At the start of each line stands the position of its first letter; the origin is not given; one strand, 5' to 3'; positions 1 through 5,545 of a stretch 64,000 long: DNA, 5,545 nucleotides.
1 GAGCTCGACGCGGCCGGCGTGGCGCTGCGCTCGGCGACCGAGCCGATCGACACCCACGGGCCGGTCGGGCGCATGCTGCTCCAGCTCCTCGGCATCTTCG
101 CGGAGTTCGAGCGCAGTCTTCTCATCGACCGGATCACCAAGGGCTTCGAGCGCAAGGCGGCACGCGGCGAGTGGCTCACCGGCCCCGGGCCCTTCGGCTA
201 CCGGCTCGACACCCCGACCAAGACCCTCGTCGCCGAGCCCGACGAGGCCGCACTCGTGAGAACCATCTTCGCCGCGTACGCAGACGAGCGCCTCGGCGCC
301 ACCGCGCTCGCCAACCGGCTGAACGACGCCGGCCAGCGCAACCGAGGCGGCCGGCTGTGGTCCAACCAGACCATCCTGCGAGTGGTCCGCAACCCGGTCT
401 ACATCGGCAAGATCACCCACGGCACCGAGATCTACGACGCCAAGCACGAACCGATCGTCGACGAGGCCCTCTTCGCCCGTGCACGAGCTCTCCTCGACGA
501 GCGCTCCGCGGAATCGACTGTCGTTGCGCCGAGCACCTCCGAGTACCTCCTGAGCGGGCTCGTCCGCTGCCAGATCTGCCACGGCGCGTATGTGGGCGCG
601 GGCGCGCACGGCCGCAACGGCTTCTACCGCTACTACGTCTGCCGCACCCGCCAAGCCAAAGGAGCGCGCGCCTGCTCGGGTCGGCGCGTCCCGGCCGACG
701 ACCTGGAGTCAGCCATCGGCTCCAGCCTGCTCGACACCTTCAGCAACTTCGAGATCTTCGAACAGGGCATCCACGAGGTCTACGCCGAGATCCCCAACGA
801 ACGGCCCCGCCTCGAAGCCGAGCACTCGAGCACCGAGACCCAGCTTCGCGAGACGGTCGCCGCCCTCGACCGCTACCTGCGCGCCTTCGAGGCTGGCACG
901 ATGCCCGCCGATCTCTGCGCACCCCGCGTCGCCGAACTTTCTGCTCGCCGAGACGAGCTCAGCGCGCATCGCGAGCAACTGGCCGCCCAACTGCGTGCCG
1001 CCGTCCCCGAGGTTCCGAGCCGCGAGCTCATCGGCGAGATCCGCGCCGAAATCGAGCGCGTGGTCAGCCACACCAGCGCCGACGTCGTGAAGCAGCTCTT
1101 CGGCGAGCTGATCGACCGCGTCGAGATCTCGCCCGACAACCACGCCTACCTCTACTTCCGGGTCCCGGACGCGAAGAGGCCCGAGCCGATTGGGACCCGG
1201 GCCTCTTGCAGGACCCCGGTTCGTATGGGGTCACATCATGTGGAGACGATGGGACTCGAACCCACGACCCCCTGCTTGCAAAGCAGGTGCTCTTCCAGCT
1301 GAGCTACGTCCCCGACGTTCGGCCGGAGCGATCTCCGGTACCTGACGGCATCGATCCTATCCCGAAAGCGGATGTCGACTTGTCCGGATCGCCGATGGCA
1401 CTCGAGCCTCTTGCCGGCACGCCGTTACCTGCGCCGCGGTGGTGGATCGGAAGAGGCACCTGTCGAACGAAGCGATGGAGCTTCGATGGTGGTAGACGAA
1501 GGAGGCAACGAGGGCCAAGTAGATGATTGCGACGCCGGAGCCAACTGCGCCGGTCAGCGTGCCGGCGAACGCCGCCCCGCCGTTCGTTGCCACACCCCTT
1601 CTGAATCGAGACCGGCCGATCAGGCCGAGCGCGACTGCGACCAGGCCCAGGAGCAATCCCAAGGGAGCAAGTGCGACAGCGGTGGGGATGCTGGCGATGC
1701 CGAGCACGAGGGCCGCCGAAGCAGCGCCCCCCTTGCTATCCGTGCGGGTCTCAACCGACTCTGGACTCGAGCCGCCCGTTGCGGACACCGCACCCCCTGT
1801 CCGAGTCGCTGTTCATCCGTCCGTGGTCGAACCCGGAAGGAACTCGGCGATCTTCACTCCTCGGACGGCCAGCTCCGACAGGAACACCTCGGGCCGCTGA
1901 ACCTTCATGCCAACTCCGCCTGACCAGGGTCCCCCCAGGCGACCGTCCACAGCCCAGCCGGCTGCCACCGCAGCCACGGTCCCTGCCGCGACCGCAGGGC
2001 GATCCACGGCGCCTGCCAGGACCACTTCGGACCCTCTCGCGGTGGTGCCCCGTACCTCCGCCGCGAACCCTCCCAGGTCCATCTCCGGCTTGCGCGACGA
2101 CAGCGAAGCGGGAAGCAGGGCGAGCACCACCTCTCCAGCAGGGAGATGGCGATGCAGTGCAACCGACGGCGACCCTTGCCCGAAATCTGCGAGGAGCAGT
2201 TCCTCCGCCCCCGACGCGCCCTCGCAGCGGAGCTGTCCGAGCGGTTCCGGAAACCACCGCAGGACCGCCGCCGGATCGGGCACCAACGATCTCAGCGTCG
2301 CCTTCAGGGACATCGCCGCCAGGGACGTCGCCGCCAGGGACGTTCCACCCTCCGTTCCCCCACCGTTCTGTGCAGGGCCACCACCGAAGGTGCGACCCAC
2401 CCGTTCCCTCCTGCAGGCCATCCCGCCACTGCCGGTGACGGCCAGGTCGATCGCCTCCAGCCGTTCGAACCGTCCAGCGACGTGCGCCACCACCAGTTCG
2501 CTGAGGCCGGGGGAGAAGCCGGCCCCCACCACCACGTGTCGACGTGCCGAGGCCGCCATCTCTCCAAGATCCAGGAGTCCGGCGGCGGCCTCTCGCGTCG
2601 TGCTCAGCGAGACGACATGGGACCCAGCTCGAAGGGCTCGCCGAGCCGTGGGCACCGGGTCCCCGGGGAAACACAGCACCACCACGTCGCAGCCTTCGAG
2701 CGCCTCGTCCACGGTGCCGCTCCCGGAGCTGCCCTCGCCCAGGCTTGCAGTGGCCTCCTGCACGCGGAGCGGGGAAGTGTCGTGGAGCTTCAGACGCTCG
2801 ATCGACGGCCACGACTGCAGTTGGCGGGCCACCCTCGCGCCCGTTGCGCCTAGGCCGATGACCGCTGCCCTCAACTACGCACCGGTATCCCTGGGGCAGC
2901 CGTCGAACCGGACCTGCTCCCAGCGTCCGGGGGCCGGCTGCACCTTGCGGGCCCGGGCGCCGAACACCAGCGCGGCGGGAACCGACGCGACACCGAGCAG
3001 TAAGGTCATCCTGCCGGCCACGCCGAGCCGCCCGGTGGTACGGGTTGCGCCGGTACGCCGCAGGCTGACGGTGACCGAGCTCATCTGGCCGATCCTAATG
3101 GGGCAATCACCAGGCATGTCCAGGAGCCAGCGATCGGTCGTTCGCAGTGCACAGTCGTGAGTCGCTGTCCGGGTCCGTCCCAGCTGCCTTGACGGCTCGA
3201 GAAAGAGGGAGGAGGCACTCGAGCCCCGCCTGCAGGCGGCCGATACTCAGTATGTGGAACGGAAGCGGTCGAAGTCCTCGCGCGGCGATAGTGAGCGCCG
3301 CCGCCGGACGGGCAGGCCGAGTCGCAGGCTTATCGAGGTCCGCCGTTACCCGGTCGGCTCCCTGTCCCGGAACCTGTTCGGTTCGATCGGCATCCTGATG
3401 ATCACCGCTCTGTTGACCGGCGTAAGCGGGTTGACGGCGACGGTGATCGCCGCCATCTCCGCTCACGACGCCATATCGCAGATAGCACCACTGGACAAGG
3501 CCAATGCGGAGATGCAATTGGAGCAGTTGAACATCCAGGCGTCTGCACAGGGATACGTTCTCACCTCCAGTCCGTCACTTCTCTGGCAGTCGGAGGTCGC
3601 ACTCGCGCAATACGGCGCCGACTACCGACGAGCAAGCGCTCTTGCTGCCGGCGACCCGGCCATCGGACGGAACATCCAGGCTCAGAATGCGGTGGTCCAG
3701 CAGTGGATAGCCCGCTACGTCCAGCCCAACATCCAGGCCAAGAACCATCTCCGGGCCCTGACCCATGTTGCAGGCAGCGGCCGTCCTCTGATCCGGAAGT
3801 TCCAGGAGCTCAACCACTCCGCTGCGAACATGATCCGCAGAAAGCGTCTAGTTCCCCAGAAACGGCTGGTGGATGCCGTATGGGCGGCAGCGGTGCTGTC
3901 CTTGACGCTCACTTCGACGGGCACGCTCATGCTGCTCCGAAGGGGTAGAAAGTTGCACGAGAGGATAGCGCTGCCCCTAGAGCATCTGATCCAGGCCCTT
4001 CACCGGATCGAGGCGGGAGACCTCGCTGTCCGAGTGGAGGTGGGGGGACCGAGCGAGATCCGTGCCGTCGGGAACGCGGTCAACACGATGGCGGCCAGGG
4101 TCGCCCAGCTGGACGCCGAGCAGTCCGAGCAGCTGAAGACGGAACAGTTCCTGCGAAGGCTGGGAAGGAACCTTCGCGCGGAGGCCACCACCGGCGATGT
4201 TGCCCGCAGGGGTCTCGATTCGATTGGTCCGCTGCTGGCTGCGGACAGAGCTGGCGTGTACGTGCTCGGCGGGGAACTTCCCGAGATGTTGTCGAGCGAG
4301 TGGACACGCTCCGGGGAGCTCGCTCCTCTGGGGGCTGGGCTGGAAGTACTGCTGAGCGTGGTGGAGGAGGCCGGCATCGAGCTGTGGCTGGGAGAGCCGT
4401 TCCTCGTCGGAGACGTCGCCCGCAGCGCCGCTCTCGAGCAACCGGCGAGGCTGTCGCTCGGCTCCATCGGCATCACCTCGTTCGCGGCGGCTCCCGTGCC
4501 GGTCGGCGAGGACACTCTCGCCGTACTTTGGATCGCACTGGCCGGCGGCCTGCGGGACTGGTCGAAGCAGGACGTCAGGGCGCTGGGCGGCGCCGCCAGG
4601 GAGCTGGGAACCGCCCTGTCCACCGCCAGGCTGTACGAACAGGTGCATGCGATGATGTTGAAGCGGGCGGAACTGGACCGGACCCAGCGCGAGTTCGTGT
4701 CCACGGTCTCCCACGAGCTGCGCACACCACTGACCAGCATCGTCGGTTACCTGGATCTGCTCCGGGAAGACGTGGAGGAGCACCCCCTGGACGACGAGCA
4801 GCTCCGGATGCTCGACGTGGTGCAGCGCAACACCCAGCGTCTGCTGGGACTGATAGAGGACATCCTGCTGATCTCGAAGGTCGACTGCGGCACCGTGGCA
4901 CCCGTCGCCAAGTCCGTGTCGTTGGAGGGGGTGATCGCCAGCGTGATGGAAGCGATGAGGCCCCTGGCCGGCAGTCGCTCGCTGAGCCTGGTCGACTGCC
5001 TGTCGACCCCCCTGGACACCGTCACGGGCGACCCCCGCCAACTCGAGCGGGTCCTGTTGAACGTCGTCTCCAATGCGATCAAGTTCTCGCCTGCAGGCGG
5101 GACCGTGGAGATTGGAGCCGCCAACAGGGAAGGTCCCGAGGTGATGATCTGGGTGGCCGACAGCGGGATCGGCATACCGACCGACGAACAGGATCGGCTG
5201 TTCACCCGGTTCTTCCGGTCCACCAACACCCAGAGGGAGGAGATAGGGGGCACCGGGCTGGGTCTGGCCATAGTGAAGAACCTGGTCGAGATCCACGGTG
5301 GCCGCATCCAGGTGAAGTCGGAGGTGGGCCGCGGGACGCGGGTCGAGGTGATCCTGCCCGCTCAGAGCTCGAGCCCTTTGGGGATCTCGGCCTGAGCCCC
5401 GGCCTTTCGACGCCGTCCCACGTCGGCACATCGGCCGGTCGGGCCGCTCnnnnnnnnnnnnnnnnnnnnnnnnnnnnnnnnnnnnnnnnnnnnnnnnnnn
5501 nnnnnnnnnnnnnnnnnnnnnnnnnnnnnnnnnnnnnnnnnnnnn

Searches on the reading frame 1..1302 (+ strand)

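Call 52: search_protein_families(library=pfam, proteins=[window:1-1302:+], max_evalue=0.0001)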
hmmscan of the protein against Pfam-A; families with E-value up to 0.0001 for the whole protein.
window:1-1302:+ (433 aa): 3 families
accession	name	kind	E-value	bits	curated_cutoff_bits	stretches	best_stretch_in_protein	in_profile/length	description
PF07508.19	Recombinase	-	1.8e-18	67.1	21.1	1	80-168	1-102/102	Recombinase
PF13408.12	Zn_ribbon_recom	-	4.8e-14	52.9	25.3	1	183-239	1-53/58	Recombinase zinc beta ribbon domain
PF00239.26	Resolvase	-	3.8e-11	43.7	23.3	1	1-58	88-145/145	Resolvase, N terminal domain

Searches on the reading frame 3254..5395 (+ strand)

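Call 52: search_protein_families(library=pfam, proteins=[window:3254-5395:+], max_evalue=0.0001)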
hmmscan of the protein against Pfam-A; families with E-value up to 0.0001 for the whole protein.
window:3254-5395:+ (713 aa): 5 families
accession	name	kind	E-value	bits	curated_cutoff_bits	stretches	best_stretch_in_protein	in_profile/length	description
PF02518.31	HATPase_c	-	2.8e-30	105.5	26.4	1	592-704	1-110/111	Histidine kinase-, DNA gyrase B-, and HSP90-like ATPase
PF00512.31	HisKA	-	3.1e-21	75.6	26.9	1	478-545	2-65/66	His Kinase A (phospho-acceptor) domain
PF00672.30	HAMP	-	1.3e-11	45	25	1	237-283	5-51/53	HAMP domain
PF05227.19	CHASE3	-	3.7e-08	33.8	28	1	79-165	10-95/138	CHASE3 domain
PF01590.32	GAF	-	1.5e-07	32.4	22.4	1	316-455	5-133/133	GAF domain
